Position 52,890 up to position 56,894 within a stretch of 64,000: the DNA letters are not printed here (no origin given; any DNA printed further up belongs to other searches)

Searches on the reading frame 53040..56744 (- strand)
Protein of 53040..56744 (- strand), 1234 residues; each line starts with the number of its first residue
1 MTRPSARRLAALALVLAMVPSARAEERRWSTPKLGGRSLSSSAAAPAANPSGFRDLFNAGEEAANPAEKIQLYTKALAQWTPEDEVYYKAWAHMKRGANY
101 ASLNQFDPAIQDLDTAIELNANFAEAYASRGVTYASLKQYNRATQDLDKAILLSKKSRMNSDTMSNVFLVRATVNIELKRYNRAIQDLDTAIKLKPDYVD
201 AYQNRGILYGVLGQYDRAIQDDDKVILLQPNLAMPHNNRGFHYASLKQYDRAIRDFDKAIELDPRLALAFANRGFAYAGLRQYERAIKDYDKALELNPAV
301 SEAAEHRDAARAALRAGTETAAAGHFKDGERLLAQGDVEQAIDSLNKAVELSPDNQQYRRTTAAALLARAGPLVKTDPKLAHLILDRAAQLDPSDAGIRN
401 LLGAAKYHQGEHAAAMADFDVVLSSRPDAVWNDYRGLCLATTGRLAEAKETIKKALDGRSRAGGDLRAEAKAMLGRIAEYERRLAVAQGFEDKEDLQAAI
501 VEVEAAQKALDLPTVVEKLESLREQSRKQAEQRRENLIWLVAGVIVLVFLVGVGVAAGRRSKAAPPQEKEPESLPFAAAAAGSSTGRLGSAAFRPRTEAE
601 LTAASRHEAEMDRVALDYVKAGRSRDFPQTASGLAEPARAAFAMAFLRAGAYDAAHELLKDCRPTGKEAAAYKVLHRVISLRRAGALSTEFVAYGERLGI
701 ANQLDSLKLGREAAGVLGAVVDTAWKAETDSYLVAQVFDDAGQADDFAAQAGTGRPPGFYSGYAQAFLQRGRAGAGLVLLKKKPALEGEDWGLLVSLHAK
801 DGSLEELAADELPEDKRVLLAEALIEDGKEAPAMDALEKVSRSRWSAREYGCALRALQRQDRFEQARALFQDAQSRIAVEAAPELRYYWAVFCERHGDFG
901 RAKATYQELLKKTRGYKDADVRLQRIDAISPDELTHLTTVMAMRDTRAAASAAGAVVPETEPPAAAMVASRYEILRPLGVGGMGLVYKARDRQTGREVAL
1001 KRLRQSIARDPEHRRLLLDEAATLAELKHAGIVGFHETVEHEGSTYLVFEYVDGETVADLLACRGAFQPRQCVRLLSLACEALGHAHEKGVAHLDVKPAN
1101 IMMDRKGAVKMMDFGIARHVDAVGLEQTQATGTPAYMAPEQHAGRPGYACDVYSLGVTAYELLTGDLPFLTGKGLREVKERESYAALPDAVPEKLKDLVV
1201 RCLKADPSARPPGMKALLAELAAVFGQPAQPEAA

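Call 28: search_protein_families(library=pfam, proteins=[window:53040-56744:-], max_evalue=0.001)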
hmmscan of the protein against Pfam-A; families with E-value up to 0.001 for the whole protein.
window:53040-56744:- (1234 aa): 21 families
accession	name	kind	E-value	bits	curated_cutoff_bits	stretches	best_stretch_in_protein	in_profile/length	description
PF00069.31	Pkinase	-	1.6e-53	182.2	31.7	1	972-1215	1-256/263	Protein kinase domain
PF00515.34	TPR_1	-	1.4e-45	151.7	27.8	5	267-298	1-32/34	Tetratricopeptide repeat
PF07719.23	TPR_2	-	2.9e-39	130.3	27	2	267-298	1-32/34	Tetratricopeptide repeat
PF13414.12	TPR_11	-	4e-37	126.1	26.8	4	177-210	6-39/42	TPR repeat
PF13181.12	TPR_8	-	1.3e-34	115.8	25.7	1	269-299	3-33/34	Tetratricopeptide repeat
PF07714.23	PK_Tyr_Ser-Thr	-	1.3e-32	113.6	23.1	1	974-1212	3-250/258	Protein tyrosine and serine/threonine kinase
PF13371.12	TPR_9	-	1.9e-23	82.7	35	3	262-315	24-73/73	Tetratricopeptide repeat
PF13431.12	TPR_17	-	3.9e-23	80.2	24.4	2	189-220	3-34/34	Tetratricopeptide repeat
PF13424.12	TPR_12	-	1.7e-17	63.8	30.1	0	431-485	6-62/77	Tetratricopeptide repeat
PF14559.12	TPR_19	-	2.1e-12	47.6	25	0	177-220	3-46/68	Tetratricopeptide repeat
PF13428.12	TPR_14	-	3.4e-12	46.2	23.5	0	883-923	1-41/44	Tetratricopeptide repeat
PF13432.12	TPR_16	-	6.4e-12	46.1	32.7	0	380-429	15-64/65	Tetratricopeptide repeat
PF23914.1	TPR_CcmH_CycH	-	1.4e-11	44.9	42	1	332-425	60-150/158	Cytochrome c-type biogenesis protein H TPR domain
PF03109.22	ABC1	-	5.8e-10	39.2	22.9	1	1043-1121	141-218/244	ABC1 atypical kinase-like domain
PF13374.12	TPR_10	-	2.5e-09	37.3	27.5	0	124-156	2-34/42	Tetratricopeptide repeat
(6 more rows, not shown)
